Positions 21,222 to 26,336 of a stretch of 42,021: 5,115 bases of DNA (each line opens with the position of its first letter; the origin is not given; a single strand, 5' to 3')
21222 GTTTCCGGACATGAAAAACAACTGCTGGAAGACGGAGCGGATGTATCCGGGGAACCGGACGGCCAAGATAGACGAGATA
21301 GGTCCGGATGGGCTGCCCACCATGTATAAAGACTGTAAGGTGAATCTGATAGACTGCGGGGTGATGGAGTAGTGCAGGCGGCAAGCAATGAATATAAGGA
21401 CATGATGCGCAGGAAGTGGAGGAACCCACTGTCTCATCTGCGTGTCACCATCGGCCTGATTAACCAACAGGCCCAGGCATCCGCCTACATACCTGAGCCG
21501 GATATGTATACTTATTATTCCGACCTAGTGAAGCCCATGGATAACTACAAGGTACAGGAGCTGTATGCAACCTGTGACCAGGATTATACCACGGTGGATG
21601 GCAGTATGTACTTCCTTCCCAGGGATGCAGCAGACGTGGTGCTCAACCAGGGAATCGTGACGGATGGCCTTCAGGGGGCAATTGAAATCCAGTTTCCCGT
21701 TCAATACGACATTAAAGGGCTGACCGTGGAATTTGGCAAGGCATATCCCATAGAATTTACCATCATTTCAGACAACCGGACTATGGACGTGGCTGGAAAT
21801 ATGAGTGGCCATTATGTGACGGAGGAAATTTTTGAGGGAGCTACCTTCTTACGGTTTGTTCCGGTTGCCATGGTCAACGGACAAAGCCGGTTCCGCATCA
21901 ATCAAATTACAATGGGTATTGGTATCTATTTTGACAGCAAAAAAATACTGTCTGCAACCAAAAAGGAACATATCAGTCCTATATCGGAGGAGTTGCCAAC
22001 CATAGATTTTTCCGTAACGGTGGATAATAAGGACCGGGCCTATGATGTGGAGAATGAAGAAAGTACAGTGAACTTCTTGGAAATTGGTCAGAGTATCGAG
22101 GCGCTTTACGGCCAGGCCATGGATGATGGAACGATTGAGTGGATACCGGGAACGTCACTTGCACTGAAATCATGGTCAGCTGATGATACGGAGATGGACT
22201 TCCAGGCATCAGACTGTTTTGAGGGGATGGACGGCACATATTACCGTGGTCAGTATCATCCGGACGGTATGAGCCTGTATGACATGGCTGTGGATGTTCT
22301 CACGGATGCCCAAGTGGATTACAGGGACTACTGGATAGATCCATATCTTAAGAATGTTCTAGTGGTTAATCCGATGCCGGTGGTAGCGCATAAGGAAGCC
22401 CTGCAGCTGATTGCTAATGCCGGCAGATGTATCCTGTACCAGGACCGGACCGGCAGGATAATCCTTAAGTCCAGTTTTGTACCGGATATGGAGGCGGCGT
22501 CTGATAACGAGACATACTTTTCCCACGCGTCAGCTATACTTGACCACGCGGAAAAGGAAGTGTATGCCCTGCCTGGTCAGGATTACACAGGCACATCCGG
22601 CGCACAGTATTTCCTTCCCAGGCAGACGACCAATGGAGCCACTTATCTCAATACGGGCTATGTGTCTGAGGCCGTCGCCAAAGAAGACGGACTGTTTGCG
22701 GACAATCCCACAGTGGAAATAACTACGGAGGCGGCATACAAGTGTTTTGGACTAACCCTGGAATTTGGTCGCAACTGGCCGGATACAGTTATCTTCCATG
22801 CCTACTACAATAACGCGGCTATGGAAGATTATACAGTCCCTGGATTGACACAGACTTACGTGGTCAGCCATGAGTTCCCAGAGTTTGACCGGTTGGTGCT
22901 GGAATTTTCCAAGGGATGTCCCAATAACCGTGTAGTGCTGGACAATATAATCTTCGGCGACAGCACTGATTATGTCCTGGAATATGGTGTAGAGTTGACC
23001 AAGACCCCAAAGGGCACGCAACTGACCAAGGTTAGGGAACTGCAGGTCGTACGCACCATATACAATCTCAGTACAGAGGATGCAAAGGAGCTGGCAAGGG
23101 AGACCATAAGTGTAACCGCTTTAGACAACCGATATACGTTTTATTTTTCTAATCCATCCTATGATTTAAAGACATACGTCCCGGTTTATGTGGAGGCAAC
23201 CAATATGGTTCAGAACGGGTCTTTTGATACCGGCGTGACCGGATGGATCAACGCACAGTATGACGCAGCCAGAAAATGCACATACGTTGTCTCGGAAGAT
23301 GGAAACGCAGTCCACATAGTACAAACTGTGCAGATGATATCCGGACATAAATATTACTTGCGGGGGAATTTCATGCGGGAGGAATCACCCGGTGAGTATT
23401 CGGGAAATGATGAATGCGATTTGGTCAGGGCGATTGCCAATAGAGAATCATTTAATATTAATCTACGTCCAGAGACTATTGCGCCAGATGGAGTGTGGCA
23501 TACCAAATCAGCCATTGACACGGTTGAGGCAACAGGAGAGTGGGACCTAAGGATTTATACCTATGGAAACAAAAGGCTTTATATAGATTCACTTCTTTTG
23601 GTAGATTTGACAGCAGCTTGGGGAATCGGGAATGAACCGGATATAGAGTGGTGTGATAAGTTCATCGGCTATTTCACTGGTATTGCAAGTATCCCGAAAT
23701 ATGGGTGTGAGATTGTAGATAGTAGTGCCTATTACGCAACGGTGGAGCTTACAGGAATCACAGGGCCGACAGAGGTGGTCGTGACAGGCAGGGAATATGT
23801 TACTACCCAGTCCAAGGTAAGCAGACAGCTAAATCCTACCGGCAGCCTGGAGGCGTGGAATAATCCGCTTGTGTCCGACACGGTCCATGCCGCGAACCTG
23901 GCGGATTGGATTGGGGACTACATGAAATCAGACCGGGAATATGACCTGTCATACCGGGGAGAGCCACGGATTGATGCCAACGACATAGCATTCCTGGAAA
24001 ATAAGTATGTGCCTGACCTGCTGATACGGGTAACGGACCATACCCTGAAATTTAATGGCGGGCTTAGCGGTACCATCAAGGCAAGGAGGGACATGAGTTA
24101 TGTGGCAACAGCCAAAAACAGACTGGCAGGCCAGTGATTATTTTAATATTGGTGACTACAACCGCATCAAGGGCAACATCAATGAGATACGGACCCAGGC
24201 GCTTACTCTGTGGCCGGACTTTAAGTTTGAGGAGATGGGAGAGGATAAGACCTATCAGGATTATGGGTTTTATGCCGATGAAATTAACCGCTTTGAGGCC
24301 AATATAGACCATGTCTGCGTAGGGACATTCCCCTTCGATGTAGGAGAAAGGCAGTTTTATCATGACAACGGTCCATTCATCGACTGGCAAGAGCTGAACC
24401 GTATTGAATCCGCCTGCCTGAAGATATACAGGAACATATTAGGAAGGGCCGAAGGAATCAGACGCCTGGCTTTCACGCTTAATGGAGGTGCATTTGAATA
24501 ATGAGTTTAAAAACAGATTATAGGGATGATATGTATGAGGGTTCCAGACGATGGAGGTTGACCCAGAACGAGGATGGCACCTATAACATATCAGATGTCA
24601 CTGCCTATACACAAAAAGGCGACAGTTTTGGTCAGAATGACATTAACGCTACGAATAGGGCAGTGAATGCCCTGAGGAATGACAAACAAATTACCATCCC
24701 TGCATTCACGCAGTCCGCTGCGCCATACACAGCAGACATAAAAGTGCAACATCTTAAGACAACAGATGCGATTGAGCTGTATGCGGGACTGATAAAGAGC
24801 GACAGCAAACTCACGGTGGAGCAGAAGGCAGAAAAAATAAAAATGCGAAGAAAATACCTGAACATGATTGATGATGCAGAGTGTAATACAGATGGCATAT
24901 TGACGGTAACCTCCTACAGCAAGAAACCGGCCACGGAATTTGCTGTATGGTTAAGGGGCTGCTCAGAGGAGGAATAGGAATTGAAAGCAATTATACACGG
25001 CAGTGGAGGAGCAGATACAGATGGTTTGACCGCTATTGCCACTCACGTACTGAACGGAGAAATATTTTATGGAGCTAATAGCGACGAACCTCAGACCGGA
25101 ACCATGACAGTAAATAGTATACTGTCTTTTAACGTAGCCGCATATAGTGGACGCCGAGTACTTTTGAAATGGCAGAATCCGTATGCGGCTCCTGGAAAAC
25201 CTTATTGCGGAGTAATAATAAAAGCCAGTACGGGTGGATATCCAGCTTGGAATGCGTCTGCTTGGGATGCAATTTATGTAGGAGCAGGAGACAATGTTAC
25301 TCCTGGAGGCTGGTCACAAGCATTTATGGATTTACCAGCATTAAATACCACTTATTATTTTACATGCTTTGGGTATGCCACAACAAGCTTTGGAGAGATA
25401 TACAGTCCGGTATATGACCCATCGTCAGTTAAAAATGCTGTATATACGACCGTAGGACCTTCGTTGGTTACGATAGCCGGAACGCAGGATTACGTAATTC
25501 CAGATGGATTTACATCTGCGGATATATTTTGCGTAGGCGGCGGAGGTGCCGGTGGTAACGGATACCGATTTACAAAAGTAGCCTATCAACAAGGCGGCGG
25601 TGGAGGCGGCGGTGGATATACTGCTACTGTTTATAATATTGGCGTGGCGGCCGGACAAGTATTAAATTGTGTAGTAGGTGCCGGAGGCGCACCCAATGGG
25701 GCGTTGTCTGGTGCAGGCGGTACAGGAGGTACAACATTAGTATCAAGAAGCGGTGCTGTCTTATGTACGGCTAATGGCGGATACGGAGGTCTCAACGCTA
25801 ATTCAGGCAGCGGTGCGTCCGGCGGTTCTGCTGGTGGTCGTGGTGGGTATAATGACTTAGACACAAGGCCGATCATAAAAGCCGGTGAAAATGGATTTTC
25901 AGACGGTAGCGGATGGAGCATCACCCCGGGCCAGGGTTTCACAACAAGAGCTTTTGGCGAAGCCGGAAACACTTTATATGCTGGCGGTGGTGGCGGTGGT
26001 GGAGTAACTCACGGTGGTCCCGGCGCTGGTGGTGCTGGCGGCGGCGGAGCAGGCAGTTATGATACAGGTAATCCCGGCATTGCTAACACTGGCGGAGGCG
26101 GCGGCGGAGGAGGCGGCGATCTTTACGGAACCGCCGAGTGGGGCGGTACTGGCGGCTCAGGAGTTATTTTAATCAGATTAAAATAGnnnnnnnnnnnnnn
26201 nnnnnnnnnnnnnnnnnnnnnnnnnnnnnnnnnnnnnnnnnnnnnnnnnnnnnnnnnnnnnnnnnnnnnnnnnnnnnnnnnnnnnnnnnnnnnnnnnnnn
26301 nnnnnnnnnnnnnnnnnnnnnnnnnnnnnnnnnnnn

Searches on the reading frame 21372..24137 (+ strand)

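Call 50: search_protein_families(library=phrogs, proteins=[window:21372-24137:+])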
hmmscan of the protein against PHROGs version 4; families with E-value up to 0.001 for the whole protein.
window:21372-24137:+ (921 aa): 1 family
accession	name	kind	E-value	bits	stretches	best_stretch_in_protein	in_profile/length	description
phrog_13879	-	unknown function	3.9e-160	534.8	4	1-372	1-384/571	-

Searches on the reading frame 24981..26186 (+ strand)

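Call 50: search_protein_families(library=phrogs, proteins=[window:24981-26186:+])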
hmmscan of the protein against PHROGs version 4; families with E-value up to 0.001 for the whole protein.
window:24981-26186:+ (401 aa): 7 families
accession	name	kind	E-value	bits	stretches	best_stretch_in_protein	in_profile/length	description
phrog_2295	-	unknown function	1.5e-13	51.3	2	68-320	529-723/1183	-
phrog_8139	-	unknown function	8.9e-07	29.5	1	178-400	251-451/453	-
phrog_863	-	tail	1.3e-05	25.3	1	154-399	402-602/690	tail fiber assembly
phrog_356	-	tail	1.5e-05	24.5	1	129-357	634-833/924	minor tail protein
phrog_12500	-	tail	0.00018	22.3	1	170-282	53-167/197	minor tail protein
phrog_12796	-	tail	0.00026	21.3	1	148-381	238-439/445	tail fiber protein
phrog_754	-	tail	0.00095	19.9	0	154-393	44-291/325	minor tail protein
